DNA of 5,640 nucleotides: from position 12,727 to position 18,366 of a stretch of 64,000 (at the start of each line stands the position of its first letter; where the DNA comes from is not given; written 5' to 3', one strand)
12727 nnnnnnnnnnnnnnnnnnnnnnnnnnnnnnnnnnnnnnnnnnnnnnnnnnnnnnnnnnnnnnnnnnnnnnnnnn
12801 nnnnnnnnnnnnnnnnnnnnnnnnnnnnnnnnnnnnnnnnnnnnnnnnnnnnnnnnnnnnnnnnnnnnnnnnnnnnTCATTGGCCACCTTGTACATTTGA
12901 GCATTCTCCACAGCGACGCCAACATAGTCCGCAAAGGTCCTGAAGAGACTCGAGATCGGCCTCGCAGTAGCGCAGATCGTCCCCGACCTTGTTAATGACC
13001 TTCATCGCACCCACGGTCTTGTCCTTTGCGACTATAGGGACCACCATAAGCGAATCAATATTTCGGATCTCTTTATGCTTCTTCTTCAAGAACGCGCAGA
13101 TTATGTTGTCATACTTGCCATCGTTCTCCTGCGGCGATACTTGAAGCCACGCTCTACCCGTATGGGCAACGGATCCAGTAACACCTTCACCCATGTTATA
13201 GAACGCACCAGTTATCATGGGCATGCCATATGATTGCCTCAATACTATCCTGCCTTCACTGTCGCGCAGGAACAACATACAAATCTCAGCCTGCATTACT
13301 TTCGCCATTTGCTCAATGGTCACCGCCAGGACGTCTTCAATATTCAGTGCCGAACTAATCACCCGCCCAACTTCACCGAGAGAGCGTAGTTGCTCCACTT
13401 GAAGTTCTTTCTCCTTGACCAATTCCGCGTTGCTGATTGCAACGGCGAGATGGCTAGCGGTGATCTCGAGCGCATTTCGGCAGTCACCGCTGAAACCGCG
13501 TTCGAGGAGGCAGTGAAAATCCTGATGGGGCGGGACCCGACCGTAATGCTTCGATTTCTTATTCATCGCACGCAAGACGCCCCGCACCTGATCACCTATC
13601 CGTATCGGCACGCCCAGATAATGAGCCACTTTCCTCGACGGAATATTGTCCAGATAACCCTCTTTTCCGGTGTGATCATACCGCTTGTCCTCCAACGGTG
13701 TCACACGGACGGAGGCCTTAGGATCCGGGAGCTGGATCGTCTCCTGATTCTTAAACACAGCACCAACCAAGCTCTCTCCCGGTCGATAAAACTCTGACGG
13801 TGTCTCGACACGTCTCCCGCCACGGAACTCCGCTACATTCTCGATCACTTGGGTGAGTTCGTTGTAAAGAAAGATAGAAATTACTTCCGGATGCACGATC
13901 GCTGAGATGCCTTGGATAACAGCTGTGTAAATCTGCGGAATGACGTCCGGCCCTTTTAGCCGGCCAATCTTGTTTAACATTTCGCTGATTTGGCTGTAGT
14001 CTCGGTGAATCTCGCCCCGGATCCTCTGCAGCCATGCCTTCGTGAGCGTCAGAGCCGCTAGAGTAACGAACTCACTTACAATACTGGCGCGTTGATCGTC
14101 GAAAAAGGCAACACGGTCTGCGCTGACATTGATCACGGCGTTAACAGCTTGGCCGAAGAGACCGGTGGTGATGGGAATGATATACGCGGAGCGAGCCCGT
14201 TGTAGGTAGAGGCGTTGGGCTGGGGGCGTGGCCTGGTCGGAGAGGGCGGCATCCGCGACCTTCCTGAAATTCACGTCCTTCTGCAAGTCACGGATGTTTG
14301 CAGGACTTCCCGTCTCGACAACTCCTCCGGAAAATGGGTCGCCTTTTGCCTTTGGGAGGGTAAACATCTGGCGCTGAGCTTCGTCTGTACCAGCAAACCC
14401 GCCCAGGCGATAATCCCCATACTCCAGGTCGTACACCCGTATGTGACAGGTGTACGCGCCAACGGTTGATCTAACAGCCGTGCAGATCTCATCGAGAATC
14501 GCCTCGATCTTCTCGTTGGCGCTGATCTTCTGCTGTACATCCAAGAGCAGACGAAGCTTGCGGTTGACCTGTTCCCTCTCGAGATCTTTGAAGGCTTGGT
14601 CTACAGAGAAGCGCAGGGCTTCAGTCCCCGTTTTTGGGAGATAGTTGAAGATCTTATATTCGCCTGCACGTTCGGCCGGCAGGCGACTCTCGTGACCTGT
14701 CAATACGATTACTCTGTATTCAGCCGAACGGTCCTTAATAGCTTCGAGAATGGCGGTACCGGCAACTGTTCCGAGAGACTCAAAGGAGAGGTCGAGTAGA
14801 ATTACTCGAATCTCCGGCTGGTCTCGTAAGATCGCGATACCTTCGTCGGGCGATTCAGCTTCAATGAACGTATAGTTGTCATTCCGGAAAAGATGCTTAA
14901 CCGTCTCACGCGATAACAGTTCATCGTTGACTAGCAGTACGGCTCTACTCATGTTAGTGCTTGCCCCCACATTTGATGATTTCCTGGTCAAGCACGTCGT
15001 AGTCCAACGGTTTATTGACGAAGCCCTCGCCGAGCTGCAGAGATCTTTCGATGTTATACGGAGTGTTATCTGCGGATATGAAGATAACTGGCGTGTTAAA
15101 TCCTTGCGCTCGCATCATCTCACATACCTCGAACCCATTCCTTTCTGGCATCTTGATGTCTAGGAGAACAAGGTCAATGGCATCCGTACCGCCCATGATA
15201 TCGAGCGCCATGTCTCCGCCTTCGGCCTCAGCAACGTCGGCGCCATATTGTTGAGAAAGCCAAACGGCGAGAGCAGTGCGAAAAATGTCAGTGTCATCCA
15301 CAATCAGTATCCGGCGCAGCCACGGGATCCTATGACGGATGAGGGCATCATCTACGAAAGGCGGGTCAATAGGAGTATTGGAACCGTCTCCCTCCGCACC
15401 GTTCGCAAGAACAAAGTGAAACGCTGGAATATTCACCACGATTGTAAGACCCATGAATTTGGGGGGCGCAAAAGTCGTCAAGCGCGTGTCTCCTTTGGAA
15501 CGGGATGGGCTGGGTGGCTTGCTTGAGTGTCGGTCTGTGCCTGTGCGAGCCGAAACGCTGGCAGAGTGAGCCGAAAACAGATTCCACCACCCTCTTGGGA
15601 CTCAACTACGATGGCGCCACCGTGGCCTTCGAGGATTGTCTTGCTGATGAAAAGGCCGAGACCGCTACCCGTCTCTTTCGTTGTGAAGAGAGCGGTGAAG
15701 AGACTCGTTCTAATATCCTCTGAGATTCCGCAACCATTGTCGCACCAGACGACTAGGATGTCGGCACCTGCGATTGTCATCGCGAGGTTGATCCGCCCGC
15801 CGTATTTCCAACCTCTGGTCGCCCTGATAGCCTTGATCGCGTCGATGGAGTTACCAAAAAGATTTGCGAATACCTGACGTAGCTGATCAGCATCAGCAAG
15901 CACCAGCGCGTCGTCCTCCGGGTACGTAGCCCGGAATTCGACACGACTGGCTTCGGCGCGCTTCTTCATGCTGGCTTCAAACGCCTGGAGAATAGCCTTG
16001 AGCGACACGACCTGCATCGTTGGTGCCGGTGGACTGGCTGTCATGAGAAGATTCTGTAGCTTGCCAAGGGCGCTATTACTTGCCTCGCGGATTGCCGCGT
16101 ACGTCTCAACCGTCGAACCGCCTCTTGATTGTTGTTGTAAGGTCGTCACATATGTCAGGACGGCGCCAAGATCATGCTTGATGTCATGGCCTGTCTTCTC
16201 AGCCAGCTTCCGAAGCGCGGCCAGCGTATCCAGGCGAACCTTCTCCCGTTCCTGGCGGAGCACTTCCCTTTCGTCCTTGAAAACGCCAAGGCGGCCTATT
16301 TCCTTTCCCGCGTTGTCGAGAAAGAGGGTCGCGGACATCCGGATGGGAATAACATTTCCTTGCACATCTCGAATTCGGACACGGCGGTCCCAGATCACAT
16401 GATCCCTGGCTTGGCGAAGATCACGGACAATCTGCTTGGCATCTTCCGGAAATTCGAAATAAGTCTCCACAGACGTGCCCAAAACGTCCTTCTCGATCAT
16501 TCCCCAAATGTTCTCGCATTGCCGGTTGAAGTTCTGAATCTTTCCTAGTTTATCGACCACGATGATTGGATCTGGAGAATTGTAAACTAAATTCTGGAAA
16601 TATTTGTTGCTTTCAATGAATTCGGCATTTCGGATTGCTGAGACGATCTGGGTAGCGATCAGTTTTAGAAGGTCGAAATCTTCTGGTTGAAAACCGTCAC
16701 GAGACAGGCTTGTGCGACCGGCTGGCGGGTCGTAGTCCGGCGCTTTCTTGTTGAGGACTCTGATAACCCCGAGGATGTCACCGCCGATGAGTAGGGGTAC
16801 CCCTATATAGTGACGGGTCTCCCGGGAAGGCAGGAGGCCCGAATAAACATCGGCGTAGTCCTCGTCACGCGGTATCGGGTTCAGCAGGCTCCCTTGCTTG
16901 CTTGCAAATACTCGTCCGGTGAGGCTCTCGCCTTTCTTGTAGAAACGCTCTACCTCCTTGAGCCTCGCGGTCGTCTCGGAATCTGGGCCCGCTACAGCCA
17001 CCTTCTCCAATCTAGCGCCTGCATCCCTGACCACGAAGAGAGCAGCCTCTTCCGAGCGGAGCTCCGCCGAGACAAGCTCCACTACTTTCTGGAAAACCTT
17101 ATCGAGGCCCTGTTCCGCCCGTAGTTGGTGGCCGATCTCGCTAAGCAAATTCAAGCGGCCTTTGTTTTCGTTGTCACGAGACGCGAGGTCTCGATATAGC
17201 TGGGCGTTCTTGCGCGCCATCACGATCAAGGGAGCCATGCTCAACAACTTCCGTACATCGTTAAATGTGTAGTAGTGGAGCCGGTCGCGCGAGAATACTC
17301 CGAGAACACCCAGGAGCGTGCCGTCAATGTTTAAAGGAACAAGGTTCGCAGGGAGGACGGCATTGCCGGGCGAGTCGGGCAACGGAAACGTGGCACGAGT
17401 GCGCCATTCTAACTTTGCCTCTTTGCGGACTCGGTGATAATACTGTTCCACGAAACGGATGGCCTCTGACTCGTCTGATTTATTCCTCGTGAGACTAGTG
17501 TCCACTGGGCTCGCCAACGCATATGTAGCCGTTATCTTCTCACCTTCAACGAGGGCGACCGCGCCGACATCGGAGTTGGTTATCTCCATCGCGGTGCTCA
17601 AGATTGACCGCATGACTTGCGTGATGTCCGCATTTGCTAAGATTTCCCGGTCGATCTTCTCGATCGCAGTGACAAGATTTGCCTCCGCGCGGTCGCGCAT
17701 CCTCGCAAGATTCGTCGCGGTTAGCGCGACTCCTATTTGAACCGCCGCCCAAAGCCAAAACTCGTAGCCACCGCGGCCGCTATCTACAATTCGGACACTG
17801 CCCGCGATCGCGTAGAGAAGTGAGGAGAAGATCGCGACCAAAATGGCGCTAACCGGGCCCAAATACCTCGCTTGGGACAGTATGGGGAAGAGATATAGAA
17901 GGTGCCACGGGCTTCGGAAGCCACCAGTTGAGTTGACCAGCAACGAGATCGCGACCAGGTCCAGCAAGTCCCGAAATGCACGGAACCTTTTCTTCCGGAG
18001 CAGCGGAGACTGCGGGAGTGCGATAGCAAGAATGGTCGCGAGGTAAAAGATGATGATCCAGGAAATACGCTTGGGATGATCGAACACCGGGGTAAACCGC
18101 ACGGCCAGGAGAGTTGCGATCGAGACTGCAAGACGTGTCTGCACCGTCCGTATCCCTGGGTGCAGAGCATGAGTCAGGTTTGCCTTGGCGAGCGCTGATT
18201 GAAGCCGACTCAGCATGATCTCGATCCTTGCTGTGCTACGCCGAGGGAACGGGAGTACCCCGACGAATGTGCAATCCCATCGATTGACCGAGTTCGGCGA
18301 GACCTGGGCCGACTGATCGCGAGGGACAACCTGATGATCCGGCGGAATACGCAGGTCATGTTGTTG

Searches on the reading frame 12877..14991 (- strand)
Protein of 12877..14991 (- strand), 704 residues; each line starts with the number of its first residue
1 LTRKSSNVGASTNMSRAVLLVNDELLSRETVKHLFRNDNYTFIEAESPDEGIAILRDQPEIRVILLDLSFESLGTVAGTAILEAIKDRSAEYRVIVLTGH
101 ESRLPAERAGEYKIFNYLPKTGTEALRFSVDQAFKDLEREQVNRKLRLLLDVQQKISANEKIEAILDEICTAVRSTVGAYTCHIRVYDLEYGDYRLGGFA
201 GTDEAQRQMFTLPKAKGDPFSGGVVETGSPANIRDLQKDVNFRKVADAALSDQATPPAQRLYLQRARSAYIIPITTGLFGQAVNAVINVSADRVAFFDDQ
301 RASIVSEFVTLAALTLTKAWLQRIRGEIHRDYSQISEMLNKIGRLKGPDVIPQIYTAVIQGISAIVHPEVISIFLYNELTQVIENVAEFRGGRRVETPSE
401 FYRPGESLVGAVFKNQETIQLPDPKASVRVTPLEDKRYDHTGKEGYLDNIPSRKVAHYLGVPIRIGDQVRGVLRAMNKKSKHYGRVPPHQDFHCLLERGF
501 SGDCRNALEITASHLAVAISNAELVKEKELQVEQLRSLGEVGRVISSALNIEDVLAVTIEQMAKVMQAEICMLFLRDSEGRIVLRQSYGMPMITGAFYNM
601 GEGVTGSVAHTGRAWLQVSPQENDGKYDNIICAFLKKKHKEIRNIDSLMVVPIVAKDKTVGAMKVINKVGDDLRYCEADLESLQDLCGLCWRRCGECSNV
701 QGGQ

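Call 3: search_protein_families(library=pfam, proteins=[window:12877-14991:-], max_evalue=1)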
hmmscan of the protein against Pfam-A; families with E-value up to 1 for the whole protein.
window:12877-14991:- (704 aa): 6 families
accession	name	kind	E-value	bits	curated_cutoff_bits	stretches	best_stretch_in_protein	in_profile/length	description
PF01590.32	GAF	-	3.7e-26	92.7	22.4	3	551-691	2-130/133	GAF domain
PF13185.12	GAF_2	-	1e-23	84.5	28.6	3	549-691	2-132/136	GAF domain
PF00072.30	Response_reg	-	3.4e-11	43.7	30.2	1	18-122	1-101/111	Response regulator receiver domain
PF13492.12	GAF_3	-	1.4e-10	42.1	27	2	550-688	1-121/129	GAF domain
PF03709.21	OKR_DC_1_N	-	0.06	14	29.3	1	33-112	11-86/111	Orn/Lys/Arg decarboxylase, N-terminal domain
PF18580.7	HTH_SUN2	-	0.12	13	30.4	1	533-564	19-50/58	SUN2 helix-turn-helix domain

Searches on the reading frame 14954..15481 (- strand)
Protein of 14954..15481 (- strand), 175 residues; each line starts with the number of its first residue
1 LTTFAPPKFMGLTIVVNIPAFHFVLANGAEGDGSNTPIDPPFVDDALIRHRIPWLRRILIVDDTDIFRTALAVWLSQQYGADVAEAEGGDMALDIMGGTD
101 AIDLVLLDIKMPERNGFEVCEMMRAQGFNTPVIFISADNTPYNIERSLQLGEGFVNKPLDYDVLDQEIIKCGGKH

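Call 65: search_protein_families(library=pfam, proteins=[window:14954-15481:-], max_evalue=0.001)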
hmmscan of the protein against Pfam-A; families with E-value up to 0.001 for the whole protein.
window:14954-15481:- (175 aa): 1 family
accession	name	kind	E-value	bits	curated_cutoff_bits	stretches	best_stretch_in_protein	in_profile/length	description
PF00072.30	Response_reg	-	1.4e-22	80.4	30.2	1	58-168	1-110/111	Response regulator receiver domain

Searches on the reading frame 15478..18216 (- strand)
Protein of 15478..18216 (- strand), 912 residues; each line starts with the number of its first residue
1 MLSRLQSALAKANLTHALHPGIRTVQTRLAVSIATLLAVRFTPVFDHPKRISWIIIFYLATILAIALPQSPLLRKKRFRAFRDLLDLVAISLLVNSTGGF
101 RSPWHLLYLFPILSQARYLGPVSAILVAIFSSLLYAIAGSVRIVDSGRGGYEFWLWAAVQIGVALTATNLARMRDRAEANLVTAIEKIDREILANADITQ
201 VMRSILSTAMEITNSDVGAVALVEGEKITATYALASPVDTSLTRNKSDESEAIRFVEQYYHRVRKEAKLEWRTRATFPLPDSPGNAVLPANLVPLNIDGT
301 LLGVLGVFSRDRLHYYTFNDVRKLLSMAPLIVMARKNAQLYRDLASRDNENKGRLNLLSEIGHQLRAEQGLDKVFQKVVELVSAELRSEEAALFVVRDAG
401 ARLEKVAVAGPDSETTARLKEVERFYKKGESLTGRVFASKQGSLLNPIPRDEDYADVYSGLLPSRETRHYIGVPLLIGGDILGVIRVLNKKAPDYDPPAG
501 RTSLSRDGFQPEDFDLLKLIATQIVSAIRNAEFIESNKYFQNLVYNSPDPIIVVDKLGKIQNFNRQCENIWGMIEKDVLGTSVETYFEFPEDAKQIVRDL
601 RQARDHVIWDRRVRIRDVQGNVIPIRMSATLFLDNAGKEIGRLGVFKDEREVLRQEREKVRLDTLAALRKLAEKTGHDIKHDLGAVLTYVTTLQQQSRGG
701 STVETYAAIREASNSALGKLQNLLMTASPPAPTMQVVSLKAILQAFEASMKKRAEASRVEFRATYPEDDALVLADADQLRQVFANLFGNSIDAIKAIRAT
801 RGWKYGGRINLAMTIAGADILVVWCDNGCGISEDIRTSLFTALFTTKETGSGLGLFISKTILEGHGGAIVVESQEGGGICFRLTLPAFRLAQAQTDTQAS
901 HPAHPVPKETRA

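Call 65: search_protein_families(library=pfam, proteins=[window:15478-18216:-], max_evalue=0.001)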
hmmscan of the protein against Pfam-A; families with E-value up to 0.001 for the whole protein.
window:15478-18216:- (912 aa): 8 families
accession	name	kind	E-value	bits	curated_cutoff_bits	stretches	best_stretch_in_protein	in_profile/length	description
PF02518.31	HATPase_c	-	2.4e-20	73.5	26.4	1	775-887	2-109/111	Histidine kinase-, DNA gyrase B-, and HSP90-like ATPase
PF13185.12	GAF_2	-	1.1e-18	68.2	28.6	2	369-528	2-135/136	GAF domain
PF00989.32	PAS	-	8.9e-13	48.7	22.6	1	540-648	3-112/113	PAS fold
PF01590.32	GAF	-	1.2e-12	48.9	22.4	1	371-528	2-133/133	GAF domain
PF13492.12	GAF_3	-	9.6e-09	36.2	27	1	371-530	2-129/129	GAF domain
PF13426.13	PAS_9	-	2.3e-08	34.7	27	1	548-649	1-101/103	PAS domain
PF08447.18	PAS_3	-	0.00016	22.3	25.6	1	563-645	4-88/89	PAS fold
PF08448.16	PAS_4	-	0.00033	21.3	23.1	0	546-648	3-104/110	PAS fold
